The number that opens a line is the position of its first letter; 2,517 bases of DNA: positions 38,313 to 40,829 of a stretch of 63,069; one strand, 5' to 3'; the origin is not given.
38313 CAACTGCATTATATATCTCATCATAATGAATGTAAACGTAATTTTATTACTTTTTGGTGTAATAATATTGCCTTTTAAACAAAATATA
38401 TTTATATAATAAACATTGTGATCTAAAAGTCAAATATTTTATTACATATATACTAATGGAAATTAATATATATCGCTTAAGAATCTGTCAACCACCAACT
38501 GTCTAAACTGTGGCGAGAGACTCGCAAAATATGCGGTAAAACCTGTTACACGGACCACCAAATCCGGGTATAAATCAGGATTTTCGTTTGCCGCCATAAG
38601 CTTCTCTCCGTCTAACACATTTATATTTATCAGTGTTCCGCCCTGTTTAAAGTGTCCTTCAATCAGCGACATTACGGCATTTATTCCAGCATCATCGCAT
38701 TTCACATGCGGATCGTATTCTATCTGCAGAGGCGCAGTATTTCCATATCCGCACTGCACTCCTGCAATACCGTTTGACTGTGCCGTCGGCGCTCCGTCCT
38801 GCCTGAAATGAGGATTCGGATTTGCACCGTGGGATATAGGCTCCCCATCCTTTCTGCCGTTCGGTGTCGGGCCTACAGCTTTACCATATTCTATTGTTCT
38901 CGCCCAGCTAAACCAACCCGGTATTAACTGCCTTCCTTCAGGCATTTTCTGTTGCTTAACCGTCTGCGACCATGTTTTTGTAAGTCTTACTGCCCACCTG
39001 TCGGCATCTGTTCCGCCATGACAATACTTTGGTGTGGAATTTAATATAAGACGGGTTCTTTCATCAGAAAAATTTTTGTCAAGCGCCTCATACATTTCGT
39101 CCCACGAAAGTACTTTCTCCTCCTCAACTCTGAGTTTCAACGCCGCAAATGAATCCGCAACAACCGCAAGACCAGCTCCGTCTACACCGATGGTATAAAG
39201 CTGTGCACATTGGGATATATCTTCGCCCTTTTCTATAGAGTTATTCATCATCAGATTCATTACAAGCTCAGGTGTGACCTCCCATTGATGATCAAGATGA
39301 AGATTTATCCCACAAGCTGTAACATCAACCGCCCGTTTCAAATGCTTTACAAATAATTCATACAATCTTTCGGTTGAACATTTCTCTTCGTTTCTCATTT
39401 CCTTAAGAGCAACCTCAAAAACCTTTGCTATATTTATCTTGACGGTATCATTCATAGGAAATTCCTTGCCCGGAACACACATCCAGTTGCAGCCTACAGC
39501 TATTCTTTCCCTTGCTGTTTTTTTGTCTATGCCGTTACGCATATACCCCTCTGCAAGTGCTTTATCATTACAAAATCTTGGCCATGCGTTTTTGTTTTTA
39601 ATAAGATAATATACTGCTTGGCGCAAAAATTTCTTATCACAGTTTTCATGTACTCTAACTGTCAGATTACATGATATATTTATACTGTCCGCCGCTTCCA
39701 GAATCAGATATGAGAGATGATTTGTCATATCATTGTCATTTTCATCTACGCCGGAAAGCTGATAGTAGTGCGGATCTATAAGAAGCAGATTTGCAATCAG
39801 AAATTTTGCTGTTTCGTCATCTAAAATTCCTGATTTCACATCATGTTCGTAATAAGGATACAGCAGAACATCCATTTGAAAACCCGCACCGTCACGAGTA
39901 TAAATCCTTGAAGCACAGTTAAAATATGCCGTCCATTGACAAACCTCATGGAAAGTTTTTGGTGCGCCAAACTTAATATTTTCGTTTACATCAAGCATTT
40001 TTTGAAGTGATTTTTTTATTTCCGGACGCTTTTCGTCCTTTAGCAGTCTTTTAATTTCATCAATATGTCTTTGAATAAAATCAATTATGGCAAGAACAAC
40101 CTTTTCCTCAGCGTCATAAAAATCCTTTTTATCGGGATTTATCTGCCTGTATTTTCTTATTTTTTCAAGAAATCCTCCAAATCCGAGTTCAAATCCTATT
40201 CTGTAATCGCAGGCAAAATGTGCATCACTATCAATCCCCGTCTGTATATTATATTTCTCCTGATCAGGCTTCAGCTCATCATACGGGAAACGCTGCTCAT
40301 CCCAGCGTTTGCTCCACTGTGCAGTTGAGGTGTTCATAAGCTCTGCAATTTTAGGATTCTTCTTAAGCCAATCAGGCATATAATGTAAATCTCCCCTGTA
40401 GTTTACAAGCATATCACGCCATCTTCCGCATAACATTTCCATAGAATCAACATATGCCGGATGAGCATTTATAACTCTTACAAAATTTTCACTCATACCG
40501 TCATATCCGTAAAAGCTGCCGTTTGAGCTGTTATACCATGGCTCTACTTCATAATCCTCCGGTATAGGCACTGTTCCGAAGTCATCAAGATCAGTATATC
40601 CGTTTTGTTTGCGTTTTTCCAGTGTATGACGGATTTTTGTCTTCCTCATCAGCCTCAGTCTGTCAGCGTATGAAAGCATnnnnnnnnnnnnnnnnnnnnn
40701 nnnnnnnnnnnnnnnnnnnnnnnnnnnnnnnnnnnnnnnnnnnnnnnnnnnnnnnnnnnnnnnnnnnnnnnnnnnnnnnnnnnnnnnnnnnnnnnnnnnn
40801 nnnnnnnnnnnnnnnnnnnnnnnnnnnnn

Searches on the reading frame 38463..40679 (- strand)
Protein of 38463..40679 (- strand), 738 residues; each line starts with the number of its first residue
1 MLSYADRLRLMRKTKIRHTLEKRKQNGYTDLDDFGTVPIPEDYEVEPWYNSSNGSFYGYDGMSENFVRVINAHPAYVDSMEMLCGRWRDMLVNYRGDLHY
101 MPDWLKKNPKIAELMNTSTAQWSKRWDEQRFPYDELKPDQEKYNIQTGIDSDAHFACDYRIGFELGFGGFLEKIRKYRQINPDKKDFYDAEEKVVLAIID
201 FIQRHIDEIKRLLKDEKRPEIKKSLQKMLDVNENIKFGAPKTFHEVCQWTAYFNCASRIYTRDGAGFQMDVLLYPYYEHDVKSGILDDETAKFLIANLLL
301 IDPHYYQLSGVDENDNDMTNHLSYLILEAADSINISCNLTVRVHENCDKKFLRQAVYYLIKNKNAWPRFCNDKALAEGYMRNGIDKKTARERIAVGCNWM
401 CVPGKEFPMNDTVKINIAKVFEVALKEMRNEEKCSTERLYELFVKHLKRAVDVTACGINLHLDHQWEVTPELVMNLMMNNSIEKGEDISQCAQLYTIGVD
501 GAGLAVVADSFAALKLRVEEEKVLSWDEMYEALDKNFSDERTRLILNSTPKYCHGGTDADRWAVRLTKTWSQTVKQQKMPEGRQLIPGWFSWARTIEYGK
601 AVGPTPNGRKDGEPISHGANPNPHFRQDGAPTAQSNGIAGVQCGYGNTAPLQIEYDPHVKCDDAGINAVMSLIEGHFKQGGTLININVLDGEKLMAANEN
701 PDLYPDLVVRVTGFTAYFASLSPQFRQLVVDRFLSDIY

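Call 6: search_protein_families(library=pfam, proteins=[window:38463-40679:-], max_evalue=0.001)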
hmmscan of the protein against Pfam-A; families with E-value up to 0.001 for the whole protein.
window:38463-40679:- (738 aa): 2 families
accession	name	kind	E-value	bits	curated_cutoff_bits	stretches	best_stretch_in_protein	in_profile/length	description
PF02901.20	PFL-like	-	1.1e-92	312.2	24.3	1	49-599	33-647/647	Pyruvate formate lyase-like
PF01228.26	Gly_radical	-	1.6e-12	48.3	22.2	1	618-718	4-105/106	Glycine radical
